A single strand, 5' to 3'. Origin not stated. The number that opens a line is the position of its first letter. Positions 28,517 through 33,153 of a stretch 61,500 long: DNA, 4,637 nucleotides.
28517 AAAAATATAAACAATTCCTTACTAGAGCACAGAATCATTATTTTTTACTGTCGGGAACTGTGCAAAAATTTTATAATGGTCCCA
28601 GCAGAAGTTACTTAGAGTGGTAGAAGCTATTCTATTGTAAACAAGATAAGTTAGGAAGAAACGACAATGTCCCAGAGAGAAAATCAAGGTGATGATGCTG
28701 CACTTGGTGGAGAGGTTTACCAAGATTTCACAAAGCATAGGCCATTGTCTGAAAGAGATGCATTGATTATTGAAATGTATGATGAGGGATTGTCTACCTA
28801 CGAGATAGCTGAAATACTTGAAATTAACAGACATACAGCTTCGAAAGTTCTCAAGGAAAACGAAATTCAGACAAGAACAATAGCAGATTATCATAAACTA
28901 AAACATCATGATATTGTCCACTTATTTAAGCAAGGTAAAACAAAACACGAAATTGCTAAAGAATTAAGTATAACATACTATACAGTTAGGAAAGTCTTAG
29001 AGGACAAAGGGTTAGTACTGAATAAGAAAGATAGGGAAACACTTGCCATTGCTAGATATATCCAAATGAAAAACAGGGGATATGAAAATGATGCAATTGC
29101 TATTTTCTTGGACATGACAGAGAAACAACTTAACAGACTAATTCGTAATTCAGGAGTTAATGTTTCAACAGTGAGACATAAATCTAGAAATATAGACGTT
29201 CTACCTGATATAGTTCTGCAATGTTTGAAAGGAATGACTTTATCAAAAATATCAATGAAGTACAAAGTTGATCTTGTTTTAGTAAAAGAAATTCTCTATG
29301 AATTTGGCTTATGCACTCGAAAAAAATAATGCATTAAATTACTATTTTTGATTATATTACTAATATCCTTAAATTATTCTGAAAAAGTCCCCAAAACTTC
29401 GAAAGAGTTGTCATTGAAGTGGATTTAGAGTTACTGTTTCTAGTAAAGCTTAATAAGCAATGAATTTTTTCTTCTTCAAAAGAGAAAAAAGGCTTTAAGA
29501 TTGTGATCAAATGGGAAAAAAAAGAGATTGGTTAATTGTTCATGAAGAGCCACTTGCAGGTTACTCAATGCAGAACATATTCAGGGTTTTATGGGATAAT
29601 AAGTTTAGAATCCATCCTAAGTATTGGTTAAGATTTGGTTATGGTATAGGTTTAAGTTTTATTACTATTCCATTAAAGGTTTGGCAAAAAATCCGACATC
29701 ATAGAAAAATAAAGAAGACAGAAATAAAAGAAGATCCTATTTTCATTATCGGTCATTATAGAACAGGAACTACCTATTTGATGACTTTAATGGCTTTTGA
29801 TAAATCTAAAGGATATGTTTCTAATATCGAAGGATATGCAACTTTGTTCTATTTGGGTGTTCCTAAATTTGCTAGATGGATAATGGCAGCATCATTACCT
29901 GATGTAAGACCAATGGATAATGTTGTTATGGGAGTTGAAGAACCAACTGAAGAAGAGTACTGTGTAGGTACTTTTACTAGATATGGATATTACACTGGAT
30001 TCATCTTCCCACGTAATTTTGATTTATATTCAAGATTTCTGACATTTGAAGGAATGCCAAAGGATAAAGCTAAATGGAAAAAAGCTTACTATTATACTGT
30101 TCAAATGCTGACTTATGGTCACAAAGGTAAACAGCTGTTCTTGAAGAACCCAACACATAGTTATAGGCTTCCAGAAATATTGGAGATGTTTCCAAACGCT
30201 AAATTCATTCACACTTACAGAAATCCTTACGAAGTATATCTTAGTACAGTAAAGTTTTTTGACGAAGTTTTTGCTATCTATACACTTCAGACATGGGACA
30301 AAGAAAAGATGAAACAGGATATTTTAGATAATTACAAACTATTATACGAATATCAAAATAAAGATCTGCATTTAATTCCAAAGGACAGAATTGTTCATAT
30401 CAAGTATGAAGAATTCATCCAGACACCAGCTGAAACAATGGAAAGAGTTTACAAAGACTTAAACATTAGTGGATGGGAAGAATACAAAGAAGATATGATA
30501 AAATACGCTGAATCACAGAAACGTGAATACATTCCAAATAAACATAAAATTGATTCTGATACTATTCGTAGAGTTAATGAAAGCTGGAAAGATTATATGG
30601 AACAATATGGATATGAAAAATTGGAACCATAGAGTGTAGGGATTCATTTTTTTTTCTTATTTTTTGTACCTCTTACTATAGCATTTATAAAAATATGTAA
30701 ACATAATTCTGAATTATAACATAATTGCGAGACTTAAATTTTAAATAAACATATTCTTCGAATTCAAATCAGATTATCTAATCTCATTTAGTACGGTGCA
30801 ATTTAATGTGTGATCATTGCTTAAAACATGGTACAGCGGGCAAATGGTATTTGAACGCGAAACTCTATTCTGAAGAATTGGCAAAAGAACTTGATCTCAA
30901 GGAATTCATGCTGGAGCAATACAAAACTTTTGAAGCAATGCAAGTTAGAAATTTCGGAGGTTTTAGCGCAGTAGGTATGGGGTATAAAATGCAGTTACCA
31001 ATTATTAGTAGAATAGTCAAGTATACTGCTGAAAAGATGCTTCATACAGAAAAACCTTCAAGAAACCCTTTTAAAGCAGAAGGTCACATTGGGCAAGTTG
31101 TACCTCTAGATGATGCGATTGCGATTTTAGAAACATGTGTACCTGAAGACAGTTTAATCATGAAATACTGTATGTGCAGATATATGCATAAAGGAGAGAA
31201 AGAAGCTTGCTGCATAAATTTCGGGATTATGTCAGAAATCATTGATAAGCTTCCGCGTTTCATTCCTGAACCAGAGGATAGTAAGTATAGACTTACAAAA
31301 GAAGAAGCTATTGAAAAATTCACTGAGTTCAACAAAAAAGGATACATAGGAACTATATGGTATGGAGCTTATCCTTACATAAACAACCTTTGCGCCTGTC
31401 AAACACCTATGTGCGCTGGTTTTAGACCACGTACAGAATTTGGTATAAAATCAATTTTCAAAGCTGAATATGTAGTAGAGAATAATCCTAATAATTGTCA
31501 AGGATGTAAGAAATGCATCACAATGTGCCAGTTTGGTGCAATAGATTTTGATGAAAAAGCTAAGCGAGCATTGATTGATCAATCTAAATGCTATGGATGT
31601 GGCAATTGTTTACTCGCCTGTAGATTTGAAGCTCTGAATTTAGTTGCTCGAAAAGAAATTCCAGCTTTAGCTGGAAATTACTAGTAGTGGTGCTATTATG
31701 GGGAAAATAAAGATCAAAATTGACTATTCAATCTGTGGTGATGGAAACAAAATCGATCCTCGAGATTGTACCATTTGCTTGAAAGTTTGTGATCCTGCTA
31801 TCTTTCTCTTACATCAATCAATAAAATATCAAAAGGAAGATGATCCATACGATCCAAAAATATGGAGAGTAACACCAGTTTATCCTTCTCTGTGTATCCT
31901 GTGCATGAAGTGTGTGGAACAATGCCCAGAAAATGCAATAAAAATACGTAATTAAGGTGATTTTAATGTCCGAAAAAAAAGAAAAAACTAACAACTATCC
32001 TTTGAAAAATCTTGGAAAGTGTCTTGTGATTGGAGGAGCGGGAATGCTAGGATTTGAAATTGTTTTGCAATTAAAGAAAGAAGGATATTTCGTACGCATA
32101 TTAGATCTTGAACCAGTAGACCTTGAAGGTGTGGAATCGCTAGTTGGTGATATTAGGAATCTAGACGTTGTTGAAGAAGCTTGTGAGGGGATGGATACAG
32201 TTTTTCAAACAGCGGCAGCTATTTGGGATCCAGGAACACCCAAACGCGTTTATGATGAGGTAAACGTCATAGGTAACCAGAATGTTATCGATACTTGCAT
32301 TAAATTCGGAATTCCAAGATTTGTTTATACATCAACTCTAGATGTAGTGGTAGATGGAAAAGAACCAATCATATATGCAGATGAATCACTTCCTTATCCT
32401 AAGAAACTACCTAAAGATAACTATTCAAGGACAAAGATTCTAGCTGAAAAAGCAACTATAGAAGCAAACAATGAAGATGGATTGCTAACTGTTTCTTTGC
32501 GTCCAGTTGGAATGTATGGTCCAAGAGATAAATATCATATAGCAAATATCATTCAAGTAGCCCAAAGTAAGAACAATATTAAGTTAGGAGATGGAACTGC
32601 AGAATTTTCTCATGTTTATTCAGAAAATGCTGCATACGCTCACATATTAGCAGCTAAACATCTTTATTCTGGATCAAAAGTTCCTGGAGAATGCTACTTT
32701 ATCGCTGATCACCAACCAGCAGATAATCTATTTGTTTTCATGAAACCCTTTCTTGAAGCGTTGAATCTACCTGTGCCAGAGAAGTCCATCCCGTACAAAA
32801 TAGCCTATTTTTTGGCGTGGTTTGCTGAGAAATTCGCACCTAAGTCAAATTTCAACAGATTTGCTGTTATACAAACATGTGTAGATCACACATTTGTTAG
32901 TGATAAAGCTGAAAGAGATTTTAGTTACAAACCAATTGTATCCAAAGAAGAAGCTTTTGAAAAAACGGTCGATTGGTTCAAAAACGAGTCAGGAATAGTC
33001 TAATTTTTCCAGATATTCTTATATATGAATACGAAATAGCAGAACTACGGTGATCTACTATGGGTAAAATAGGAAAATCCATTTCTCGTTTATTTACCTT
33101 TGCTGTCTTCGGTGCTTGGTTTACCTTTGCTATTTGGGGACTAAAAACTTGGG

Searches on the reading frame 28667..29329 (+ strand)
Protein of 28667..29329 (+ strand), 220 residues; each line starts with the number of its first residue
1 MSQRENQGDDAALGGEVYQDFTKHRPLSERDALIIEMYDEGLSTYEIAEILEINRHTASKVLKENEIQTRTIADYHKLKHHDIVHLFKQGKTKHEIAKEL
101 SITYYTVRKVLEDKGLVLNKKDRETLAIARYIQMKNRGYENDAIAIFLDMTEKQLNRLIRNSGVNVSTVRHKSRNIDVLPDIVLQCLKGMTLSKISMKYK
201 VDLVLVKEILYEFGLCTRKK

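Call 73: search_protein_families(library=pfam, proteins=[window:28667-29329:+], max_evalue=0.001)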
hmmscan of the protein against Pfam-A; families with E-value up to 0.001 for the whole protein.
window:28667-29329:+ (220 aa): 15 families
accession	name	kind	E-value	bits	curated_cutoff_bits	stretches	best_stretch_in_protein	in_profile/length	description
PF13384.12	HTH_23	-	6.2e-15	54.9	24.6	1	32-64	8-40/50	Homeodomain-like domain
PF00196.25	GerE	-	2.7e-09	36.9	23.5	1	26-57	2-33/57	Bacterial regulatory proteins, luxR family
PF02796.21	HTH_7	-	1e-07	32.4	23.8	0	79-113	10-44/45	Helix-turn-helix domain of resolvase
PF19610.4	DUF6115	-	3.1e-07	31.3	27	0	63-107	80-127/134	Family of unknown function (DUF6115)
PF04545.22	Sigma70_r4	-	2.1e-06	27.6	24.1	0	27-62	5-41/50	Sigma-70, region 4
PF08281.18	Sigma70_r4_2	-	3.2e-06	27.1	25.7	1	27-57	11-42/54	Sigma-70, region 4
PF15978.11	TnsD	-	7.6e-06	25.6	32.4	0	79-162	187-253/355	Tn7-like transposition protein D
PF03374.19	ANT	-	9.7e-05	23.1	25.3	0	94-134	27-68/108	Phage antirepressor protein KilAC domain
PF04218.19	CENP-B_N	-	0.00012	22.1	21.2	0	82-115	14-47/53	CENP-B N-terminal DNA-binding domain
PF08279.18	HTH_11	-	0.00014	22.1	25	0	39-63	13-37/55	HTH domain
PF13551.12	HTH_29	-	0.00018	22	28.1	0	32-63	2-34/64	Winged helix-turn helix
PF04539.22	Sigma70_r3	-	0.00049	20.6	25.3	0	92-113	22-43/78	Sigma-70 region 3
PF01978.25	TrmB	-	0.00052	20.2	25.6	0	40-63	21-44/68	Sugar-specific transcriptional regulator TrmB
PF14493.12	HTH_40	-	0.00062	20.5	27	0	85-109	7-31/89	Helix-turn-helix domain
PF12802.13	MarR_2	-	0.00072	20.1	27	0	38-64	15-43/61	MarR family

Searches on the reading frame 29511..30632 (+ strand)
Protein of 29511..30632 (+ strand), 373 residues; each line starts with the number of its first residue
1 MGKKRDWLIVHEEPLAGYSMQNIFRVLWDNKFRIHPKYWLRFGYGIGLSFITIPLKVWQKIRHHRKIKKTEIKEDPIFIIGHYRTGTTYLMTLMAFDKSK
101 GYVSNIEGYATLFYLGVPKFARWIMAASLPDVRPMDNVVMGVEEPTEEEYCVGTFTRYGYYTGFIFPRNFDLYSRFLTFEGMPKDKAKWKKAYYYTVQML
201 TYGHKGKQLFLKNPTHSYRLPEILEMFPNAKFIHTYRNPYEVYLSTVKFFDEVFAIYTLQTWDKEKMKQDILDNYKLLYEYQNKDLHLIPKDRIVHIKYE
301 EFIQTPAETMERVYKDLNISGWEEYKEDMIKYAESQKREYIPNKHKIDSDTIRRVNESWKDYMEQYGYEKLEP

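Call 73: search_protein_families(library=pfam, proteins=[window:29511-30632:+], max_evalue=0.001)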
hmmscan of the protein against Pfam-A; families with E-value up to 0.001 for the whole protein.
window:29511-30632:+ (373 aa): 2 families
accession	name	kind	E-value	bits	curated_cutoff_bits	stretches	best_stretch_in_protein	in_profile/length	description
PF13469.12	Sulfotransfer_3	-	2.7e-28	100.2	27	1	76-324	1-216/216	Sulfotransferase family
PF00685.33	Sulfotransfer_1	-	4.5e-09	36.5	22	1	75-367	2-239/255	Sulfotransferase domain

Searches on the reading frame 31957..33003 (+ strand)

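Call 73: search_protein_families(library=pfam, proteins=[window:31957-33003:+], max_evalue=0.001)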
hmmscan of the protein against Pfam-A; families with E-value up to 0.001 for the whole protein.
window:31957-33003:+ (348 aa): 8 families
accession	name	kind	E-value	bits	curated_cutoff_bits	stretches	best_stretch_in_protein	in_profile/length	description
PF01073.25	3Beta_HSD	-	1.1e-57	195.7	22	1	23-275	1-274/280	3-beta hydroxysteroid dehydrogenase/isomerase family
PF01370.27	Epimerase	-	1.3e-28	100.4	20.9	1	23-239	2-231/240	NAD dependent epimerase/dehydratase family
PF04321.23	RmlD_sub_bind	-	4e-11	43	27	1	21-210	2-175/287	RmlD substrate binding domain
PF13460.12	NAD_binding_10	-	1.5e-08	35.2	27.2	1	26-134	1-105/184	NAD(P)H-binding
PF02719.21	Polysacc_synt_2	-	3.7e-07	30.1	20.2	1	60-127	57-128/293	Polysaccharide biosynthesis protein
PF07993.18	NAD_binding_4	-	2.5e-06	27.3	20.1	1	72-183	82-204/258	Male sterility protein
PF05368.20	NmrA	-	3.4e-06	27.3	27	1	21-128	4-108/298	NmrA-like family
PF16363.11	GDP_Man_Dehyd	-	3.2e-05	24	27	1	63-216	58-220/332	GDP-mannose 4,6 dehydratase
